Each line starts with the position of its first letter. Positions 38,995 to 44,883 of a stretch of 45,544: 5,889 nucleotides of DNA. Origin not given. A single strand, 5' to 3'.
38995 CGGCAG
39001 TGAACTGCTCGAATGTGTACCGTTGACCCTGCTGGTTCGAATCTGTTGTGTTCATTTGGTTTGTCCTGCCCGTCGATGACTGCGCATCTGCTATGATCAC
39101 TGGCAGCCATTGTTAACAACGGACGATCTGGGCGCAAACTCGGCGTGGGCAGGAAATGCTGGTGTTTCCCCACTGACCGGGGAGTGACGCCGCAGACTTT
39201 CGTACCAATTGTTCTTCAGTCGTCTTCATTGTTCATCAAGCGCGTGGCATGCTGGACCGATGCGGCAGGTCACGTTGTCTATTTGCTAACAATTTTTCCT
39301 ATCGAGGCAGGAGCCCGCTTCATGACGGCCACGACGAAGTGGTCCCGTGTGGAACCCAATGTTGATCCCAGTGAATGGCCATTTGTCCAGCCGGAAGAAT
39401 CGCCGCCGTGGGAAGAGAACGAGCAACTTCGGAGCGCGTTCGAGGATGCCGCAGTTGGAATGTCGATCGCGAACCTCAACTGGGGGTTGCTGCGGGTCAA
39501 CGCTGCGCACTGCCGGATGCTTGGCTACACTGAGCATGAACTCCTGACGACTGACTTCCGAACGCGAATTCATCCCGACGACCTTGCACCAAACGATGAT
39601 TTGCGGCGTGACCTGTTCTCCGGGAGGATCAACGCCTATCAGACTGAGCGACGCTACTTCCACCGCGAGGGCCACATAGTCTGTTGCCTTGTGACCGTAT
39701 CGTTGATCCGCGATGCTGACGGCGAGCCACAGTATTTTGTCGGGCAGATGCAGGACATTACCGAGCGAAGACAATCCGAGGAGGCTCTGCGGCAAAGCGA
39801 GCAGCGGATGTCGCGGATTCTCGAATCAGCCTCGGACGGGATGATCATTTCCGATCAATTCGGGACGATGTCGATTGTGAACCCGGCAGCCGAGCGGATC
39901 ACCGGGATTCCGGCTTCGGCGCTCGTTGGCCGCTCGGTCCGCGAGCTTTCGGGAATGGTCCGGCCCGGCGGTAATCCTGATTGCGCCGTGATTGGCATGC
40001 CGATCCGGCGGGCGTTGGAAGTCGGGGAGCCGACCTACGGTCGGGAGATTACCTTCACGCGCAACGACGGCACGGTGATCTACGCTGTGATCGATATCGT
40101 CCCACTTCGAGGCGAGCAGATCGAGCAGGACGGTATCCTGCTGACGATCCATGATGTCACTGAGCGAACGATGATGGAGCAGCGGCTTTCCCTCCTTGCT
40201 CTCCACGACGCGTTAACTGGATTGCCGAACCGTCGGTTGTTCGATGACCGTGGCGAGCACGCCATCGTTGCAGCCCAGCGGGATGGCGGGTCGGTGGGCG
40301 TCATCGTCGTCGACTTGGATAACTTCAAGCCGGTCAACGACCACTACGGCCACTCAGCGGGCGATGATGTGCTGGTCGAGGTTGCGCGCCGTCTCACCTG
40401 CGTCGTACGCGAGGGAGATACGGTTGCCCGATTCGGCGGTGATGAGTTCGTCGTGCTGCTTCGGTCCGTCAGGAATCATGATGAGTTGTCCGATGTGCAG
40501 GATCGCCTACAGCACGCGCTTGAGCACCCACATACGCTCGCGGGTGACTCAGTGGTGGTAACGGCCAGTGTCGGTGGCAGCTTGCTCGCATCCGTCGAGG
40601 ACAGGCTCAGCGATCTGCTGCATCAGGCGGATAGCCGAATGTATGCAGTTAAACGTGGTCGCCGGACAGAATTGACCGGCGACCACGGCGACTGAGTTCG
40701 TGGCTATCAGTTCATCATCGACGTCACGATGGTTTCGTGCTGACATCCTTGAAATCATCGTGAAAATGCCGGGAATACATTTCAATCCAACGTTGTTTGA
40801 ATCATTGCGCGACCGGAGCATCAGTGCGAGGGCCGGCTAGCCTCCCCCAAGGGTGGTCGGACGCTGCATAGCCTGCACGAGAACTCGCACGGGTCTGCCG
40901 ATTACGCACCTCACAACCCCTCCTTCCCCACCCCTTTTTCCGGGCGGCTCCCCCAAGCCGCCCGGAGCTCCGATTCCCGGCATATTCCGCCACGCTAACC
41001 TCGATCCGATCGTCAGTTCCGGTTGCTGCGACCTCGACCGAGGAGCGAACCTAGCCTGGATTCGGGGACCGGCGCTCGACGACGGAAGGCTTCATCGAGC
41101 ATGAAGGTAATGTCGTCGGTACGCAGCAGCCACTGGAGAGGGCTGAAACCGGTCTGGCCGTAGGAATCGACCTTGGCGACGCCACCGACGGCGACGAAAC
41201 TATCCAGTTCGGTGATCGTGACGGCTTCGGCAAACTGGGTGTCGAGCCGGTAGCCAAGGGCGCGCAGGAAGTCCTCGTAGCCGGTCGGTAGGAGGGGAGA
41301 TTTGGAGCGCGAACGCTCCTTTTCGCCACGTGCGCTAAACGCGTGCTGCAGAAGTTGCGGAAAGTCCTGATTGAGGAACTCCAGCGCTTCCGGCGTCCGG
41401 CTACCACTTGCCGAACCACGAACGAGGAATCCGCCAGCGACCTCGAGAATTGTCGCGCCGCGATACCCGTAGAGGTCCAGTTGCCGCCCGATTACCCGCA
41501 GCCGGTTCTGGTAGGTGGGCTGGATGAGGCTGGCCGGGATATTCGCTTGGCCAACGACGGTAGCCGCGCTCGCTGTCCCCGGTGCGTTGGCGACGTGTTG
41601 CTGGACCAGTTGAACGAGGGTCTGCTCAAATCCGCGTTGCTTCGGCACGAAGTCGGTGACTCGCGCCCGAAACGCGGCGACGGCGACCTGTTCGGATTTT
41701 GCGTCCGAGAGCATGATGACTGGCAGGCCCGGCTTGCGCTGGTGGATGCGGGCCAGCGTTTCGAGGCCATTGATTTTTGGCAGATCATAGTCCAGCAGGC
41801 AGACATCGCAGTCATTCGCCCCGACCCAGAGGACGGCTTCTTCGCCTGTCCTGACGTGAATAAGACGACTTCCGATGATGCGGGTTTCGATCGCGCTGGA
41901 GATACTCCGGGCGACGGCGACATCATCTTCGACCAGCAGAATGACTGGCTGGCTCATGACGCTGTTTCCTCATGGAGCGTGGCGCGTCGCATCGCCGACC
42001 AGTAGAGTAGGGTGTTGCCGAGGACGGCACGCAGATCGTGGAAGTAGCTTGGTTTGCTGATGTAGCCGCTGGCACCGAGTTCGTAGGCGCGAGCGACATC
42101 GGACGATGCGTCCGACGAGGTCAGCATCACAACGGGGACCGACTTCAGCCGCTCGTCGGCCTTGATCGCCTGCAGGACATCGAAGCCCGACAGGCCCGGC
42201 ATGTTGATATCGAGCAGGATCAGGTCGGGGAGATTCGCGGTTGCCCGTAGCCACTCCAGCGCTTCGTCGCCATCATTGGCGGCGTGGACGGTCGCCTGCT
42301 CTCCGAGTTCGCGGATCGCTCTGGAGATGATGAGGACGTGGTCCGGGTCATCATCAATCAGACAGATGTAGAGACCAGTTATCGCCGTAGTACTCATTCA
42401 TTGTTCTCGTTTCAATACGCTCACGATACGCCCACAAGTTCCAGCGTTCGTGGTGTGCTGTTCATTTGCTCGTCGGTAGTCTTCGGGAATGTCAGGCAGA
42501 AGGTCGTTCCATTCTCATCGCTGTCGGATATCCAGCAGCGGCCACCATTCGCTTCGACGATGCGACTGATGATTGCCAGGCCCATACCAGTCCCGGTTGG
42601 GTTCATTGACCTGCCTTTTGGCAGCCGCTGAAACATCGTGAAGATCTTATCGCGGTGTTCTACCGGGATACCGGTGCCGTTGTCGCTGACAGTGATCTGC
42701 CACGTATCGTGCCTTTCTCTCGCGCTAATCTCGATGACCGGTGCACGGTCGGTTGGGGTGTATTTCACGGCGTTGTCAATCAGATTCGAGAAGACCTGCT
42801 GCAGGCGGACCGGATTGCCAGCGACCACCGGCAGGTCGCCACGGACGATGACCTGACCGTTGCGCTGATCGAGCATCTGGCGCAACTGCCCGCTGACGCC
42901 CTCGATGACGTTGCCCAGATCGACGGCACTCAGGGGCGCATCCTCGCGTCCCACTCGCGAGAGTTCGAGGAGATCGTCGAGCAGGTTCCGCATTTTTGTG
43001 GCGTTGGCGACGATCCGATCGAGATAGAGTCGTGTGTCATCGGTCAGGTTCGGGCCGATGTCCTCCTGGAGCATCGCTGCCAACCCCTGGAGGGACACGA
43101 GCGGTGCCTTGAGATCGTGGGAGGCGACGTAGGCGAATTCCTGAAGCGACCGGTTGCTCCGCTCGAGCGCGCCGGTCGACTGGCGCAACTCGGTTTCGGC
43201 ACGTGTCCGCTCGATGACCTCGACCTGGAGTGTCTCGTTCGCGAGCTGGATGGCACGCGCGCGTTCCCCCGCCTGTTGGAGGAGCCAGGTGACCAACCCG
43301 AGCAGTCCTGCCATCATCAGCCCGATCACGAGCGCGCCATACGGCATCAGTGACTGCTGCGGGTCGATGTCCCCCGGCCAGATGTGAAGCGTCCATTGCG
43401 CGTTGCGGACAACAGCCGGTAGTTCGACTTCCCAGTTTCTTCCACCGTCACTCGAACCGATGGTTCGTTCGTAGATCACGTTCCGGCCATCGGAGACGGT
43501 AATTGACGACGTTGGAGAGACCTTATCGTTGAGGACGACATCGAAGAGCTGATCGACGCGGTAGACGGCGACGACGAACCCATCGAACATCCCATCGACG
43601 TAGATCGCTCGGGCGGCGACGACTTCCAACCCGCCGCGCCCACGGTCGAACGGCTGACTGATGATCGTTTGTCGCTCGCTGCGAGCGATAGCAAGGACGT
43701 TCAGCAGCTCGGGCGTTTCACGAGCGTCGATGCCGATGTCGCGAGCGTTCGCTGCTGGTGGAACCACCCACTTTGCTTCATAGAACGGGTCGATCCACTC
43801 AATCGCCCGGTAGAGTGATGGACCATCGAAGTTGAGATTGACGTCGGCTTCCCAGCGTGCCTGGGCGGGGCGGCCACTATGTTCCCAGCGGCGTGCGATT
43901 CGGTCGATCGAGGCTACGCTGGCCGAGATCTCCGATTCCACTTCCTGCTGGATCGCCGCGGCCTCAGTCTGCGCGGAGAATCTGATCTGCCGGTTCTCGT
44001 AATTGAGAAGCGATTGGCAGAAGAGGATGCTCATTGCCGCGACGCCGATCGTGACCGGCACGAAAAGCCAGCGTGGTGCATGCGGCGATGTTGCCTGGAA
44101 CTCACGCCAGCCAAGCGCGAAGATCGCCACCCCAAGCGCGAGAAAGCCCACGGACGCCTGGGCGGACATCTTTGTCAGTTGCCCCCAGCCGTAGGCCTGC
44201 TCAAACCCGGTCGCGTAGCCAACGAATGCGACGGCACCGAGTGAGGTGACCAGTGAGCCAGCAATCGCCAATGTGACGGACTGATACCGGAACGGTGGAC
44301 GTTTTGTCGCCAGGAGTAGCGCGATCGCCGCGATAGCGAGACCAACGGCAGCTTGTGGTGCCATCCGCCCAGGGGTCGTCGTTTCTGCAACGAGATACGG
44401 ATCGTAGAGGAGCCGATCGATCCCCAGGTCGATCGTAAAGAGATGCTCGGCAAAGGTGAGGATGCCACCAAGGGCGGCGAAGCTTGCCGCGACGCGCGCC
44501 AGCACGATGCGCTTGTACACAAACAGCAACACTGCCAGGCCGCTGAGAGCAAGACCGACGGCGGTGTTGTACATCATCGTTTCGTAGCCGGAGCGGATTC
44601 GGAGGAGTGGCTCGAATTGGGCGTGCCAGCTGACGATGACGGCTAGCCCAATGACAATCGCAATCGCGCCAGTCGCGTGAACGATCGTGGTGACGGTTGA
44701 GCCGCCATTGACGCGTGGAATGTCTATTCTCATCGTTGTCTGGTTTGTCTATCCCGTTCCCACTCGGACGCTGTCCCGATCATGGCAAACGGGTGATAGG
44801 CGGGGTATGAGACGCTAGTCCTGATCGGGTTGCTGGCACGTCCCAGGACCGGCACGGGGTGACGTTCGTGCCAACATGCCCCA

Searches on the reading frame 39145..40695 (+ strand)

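Call 16: search_protein_families(library=pfam, proteins=[window:39145-40695:+], max_evalue=0.001)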
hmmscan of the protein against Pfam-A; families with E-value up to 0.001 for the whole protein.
window:39145-40695:+ (516 aa): 7 families
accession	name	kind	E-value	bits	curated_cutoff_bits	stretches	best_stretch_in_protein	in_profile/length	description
PF00990.26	GGDEF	-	2.1e-45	154.8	23.8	1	352-507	1-159/161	Diguanylate cyclase, GGDEF domain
PF00989.32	PAS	-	1.2e-29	103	22.6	2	221-338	2-113/113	PAS fold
PF13426.13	PAS_9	-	1.3e-25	90.1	27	2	230-340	1-103/103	PAS domain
PF08447.18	PAS_3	-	2.1e-16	60.4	25.6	1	117-200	3-87/89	PAS fold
PF08448.16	PAS_4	-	5.6e-16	59.2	23.1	2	226-341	1-108/110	PAS fold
PF13188.13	PAS_8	-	5.2e-13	48.8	21.8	1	93-147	1-55/65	PAS domain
PF12860.13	PAS_7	-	9.6e-06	26.2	27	0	226-345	1-114/115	PAS fold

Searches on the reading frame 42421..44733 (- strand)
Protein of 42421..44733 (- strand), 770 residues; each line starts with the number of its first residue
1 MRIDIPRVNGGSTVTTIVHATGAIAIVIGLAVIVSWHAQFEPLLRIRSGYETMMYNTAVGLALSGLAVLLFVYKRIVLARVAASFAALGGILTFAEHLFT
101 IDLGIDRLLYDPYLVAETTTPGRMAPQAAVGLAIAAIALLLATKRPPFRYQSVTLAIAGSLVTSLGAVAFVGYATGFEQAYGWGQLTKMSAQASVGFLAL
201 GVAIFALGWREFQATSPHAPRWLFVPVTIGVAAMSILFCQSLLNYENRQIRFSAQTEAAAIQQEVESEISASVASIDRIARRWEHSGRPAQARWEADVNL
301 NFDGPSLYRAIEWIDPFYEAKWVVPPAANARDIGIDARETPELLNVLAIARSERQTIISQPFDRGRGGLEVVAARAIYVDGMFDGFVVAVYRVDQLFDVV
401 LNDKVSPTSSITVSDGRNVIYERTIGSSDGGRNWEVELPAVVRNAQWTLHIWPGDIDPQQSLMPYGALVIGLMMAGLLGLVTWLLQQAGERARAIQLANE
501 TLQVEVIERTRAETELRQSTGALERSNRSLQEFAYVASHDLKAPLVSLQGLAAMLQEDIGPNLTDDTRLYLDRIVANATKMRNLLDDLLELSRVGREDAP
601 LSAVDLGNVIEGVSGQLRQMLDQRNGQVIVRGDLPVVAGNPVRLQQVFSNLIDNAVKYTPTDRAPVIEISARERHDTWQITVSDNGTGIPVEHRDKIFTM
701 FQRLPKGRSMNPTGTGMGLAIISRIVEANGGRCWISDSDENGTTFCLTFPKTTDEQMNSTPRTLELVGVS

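Call 16: search_protein_families(library=pfam, proteins=[window:42421-44733:-], max_evalue=0.001)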
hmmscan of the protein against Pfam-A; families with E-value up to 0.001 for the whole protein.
window:42421-44733:- (770 aa): 4 families
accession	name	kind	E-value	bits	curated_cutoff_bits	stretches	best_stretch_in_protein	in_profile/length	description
PF02518.31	HATPase_c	-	1.4e-29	103.2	26.4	1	639-752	1-110/111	Histidine kinase-, DNA gyrase B-, and HSP90-like ATPase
PF00512.31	HisKA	-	6.8e-14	52.1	26.9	1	530-595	2-64/66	His Kinase A (phospho-acceptor) domain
PF14501.12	HATPase_c_5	-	6.5e-06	26.4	22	1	643-739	5-92/102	GHKL domain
PF03924.19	CHASE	-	3.4e-05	24.2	25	1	316-417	63-180/189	CHASE domain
